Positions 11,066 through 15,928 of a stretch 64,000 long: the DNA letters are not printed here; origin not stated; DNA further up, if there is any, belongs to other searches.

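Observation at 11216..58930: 47.7-kb single-operon cis-AT PKS/NRPS assembly line (7 PKS + 1 NRPS module) with no counterpart I can name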

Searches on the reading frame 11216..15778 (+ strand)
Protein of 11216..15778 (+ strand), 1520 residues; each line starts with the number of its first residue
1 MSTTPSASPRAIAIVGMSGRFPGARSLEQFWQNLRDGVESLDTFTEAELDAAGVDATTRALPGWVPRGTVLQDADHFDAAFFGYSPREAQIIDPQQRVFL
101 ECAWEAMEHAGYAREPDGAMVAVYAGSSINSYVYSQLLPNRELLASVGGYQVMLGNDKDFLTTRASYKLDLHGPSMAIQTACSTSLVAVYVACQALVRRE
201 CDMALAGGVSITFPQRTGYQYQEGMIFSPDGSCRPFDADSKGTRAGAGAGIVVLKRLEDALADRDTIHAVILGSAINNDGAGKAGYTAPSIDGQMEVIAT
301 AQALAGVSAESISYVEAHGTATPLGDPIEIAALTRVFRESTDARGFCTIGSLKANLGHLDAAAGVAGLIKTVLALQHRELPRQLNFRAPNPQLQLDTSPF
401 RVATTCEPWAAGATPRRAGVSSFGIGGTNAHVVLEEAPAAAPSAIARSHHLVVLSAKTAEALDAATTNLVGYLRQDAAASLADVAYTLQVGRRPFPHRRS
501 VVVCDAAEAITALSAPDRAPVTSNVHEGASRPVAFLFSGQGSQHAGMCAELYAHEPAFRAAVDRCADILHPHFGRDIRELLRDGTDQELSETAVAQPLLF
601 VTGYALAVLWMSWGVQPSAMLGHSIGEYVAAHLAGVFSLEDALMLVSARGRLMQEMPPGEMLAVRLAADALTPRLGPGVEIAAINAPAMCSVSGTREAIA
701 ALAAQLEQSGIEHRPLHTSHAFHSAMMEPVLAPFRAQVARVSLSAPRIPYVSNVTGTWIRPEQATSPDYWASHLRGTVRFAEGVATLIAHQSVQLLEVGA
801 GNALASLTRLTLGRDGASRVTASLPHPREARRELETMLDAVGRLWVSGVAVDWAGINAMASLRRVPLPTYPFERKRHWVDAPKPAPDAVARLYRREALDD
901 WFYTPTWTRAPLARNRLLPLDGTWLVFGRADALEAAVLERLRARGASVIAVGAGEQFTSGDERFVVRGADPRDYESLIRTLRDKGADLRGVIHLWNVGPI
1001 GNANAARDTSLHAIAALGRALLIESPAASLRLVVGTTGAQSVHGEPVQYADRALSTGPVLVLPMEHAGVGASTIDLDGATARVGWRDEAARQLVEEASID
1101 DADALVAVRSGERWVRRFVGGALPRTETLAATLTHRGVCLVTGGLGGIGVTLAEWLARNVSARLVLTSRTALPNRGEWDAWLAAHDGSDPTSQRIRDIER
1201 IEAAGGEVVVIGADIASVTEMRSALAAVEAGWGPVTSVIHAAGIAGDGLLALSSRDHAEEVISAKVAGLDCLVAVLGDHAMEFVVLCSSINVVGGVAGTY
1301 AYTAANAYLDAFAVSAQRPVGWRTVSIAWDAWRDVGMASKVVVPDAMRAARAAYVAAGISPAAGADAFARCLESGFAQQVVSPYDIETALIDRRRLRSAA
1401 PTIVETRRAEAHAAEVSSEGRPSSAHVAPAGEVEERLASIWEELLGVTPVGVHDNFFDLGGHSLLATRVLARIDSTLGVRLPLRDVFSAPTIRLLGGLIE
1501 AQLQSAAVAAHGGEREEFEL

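Call 3: search_protein_families(library=pfam, proteins=[window:11216-15778:+])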
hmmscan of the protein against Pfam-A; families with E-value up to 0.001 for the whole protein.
window:11216-15778:+ (1520 aa): 11 families
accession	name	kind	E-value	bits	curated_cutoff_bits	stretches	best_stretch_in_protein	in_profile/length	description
PF00109.32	ketoacyl-synt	-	3.1e-72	243.7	20.8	1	10-260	2-252/252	Beta-ketoacyl synthase, N-terminal domain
PF00698.26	Acyl_transf_1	-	1.2e-57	196.2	32.7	1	535-850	2-318/319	Acyl transferase domain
PF02801.28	Ketoacyl-synt_C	-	2.6e-41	140.8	20.8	1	268-386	1-118/119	Beta-ketoacyl synthase, C-terminal domain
PF08659.16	KR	-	2.7e-41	141.9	22.6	1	1137-1334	1-180/180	KR domain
PF22621.2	CurL-like_PKS_C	-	2.3e-22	79.2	27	1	450-513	1-64/64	CurL-like, PKS C-terminal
PF16197.11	KAsynt_C_assoc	-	1.3e-19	71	33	1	389-498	1-107/111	Ketoacyl-synthetase C-terminal extension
PF00550.31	PP-binding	-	9.3e-16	58.3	20.8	1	1435-1497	1-65/67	Phosphopantetheine attachment site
PF22336.2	RhiE-like_linker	-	5.1e-15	55.6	27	1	453-515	1-62/67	RhiE-like, KS-MAT linker domain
PF00106.31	adh_short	-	2.6e-08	34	26.6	1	1198-1325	41-172/195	short chain dehydrogenase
PF21394.3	Beta-ketacyl_N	-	3e-06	27.4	26.9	1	923-1027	2-110/170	Beta-ketoacyl synthase-like, N-terminal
PF13561.12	adh_short_C2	-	1.6e-05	25.1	27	1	1196-1313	34-154/236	Enoyl-(Acyl carrier protein) reductase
